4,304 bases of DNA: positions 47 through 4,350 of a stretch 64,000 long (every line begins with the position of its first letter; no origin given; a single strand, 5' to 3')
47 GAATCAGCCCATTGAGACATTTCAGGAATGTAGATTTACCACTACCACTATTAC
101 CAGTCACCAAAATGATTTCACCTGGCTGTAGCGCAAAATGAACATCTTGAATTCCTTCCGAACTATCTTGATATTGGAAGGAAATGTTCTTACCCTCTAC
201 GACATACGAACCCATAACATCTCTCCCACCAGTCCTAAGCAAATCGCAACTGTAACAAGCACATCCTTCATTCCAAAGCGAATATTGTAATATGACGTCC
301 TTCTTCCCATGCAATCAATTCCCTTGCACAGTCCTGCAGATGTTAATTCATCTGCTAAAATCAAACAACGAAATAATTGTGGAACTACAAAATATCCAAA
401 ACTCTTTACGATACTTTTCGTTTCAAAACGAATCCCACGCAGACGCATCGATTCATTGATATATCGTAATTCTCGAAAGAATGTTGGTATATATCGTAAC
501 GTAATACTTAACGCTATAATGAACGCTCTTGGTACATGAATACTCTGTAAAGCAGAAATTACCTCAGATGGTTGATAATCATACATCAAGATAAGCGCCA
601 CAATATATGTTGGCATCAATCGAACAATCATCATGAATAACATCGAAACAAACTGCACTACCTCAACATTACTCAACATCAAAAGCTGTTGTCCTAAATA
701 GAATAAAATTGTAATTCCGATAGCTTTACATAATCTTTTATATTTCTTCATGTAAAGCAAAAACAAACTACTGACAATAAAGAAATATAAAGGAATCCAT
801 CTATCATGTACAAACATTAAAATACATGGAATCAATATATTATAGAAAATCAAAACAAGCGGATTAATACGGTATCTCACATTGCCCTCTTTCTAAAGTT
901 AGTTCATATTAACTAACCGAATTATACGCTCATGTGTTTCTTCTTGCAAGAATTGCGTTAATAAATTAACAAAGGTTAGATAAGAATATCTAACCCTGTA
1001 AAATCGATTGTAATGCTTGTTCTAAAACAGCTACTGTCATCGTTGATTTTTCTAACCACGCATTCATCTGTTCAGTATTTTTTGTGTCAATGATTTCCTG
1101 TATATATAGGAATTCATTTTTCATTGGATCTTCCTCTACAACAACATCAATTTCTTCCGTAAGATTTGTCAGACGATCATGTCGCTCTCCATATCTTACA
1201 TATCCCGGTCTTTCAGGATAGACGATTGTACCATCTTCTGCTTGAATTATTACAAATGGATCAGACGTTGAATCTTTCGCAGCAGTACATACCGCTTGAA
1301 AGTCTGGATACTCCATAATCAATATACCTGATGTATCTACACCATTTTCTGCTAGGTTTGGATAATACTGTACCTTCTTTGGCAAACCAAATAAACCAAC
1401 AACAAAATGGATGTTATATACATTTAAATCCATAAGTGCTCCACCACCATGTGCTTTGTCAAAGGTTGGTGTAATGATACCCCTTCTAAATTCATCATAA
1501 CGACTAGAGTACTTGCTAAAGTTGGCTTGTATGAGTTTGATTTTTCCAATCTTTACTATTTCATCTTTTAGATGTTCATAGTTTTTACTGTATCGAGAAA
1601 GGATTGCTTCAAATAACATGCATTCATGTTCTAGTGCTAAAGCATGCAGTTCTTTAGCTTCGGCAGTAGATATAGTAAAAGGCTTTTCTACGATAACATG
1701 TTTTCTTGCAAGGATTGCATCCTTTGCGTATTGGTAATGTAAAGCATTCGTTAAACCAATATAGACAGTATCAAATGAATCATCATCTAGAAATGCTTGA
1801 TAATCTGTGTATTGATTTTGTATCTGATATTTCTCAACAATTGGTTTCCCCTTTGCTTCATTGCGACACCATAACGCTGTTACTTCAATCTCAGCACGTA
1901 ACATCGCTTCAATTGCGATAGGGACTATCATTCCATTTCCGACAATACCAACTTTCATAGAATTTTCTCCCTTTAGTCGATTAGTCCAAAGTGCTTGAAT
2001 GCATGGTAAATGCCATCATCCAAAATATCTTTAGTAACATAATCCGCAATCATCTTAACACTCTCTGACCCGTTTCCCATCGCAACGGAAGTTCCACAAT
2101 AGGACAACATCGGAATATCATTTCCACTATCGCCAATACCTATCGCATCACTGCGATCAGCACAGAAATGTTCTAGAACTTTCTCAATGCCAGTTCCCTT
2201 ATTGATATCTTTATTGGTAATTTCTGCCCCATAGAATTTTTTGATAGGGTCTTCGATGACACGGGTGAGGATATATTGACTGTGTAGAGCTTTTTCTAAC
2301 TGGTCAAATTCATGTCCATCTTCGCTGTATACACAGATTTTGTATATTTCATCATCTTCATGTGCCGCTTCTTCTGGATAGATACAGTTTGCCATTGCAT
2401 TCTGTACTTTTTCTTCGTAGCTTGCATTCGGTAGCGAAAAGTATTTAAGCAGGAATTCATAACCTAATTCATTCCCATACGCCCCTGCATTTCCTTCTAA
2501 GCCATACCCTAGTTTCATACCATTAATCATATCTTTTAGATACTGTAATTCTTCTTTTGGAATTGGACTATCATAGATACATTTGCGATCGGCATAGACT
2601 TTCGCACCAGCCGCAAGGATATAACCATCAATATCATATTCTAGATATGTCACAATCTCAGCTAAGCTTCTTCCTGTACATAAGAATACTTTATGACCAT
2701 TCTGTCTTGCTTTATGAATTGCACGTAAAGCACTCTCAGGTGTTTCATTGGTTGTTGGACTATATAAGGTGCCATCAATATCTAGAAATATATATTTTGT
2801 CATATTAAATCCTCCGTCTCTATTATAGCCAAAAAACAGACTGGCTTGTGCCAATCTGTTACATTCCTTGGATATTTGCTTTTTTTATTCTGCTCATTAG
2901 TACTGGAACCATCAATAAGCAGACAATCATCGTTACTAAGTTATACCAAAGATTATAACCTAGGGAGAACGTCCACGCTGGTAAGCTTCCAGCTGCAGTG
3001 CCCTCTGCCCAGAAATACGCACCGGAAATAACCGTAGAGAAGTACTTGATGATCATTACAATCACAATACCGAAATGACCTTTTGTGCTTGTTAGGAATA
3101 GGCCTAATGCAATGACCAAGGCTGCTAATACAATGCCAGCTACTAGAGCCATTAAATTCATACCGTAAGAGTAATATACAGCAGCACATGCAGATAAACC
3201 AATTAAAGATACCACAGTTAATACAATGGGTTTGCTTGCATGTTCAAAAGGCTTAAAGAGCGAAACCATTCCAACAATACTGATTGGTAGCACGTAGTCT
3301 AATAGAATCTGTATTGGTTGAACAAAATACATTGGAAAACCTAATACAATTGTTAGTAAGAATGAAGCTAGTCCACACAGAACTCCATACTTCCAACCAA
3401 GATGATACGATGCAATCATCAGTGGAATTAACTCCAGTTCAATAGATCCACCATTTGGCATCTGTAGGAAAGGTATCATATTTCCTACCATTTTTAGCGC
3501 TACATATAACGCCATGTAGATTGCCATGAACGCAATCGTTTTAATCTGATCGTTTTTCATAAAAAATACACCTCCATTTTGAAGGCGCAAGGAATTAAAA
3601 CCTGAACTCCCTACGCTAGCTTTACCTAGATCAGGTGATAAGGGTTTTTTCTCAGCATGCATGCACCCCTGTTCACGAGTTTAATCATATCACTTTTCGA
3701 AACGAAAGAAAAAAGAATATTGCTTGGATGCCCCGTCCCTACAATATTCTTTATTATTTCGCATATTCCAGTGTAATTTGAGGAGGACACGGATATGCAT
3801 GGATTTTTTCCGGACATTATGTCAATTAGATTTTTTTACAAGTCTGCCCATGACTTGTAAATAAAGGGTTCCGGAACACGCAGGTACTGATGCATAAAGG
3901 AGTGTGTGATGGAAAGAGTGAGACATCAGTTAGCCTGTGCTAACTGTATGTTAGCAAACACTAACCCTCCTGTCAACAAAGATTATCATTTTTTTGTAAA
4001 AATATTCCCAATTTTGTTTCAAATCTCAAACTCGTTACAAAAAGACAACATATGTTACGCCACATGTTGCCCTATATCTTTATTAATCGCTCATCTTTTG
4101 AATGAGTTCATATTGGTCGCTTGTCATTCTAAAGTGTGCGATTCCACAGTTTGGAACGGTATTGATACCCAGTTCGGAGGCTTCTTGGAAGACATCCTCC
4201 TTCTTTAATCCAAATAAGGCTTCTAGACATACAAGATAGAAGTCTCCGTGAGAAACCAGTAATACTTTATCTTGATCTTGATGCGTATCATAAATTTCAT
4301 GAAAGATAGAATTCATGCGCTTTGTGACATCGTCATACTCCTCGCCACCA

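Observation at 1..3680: TPP riboswitch controls an operon combining an ECF S-component, a Cof-type HAD phosphatase and a Gfo/Idh/MocA oxidoreductase, with its own EcfT-EcfA module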

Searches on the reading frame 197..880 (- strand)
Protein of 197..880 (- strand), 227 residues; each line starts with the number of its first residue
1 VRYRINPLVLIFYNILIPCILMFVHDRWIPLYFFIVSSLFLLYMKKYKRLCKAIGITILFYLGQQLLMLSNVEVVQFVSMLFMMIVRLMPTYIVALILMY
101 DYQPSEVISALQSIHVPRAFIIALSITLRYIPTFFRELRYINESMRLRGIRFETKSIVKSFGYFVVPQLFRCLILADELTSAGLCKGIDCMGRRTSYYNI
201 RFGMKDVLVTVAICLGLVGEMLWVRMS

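Call 3: search_protein_families(library=pfam, proteins=[window:197-880:-], max_evalue=0.01)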
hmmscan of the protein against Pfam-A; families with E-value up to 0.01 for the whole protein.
window:197-880:- (227 aa): 1 family
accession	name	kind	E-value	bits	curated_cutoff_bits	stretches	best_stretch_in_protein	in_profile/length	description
PF02361.21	CbiQ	-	1.2e-11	45.1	25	1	5-187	8-207/216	Cobalt transport protein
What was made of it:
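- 197..880 (-): EcfT (CbiQ family) T-component. Start is GTG 880, or ATG 817. PF02361, 45.1 bits (call 3).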

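Call 4: search_protein_families(library=ncbifam, proteins=[window:197-880:-], max_evalue=0.01)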
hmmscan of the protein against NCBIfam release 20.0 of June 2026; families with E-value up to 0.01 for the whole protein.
window:197-880:- (227 aa): 1 family
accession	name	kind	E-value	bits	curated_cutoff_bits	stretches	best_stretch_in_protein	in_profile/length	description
TIGR02454.1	ECF_T_CbiQ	equivalog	2.6e-08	33.9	111.8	1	18-166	13-180/200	cobalt ECF transporter T component CbiQ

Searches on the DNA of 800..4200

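Call 55: search_rna_families(source=window, start=800, end=4200, threshold=evalue, max_evalue=1)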
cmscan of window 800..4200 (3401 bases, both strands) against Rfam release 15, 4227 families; matches with E-value up to 1: 1.
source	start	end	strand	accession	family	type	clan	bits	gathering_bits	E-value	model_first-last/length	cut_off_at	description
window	3591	3680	-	RF00059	TPP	Cis-reg; riboswitch;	-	73.1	54.3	9.4e-14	1-105/105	no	TPP riboswitch aptamer (THI element)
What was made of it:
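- On Group-I (dedicated) ECF transporter for thiamine, YkoEDC-like: There is no THI element before ecfT (call 55).
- Checked: It is the only Rfam match in 800..4200 even at E<=1 (call 55).
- Tried and rejected: None was found at E<=1 (call 55).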
